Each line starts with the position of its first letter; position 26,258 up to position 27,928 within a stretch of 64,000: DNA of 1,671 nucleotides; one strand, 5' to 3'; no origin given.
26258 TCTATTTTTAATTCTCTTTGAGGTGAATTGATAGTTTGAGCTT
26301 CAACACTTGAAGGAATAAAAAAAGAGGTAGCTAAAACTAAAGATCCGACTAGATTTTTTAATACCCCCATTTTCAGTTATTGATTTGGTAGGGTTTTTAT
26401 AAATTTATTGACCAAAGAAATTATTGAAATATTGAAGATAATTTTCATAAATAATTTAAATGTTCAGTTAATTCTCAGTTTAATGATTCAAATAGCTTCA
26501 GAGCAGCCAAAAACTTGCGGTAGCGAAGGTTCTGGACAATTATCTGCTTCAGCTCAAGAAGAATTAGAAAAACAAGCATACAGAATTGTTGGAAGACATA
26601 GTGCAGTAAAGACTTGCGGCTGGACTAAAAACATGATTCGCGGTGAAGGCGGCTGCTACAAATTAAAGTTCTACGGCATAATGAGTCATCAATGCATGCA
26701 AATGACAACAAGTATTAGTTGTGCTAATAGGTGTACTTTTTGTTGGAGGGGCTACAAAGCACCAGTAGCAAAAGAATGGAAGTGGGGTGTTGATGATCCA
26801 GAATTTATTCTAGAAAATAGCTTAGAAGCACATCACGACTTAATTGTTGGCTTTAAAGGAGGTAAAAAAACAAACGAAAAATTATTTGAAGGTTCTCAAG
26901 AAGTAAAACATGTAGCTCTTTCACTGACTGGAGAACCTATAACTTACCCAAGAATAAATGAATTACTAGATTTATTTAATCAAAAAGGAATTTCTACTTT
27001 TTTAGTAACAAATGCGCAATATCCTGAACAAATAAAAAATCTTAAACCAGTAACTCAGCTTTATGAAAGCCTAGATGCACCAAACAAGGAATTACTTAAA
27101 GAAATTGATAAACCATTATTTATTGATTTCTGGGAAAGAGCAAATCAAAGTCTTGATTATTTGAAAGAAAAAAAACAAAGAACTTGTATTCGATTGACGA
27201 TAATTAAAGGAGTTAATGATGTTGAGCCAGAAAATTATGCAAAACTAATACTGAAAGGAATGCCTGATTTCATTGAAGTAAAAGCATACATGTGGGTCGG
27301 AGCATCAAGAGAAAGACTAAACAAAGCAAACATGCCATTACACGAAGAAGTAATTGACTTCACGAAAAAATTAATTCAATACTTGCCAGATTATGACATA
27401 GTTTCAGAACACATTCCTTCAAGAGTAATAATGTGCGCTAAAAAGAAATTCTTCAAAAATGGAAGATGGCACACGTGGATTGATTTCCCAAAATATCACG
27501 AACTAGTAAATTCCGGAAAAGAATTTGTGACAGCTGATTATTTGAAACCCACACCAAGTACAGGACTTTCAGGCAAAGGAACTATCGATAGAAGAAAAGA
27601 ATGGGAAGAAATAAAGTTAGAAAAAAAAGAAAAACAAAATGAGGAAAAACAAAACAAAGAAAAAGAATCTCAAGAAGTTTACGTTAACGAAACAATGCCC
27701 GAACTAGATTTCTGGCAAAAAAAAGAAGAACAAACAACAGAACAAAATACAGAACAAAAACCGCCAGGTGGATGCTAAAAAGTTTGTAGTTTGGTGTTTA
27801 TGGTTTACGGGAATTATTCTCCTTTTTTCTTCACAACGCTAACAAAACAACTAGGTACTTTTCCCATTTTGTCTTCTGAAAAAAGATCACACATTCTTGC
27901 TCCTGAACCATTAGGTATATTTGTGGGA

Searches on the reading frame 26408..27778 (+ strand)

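Call 21: search_protein_families(library=pfam, proteins=[window:26408-27778:+], max_evalue=0.001)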
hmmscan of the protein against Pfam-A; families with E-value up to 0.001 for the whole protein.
window:26408-27778:+ (456 aa): 2 families
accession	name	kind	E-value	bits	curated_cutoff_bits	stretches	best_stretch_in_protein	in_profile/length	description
PF08608.17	Wyosine_form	-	8e-24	84.1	22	1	283-345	1-63/63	Wyosine base formation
PF04055.27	Radical_SAM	-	2.2e-15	57.7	29.5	1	104-281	6-166/166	Radical SAM superfamily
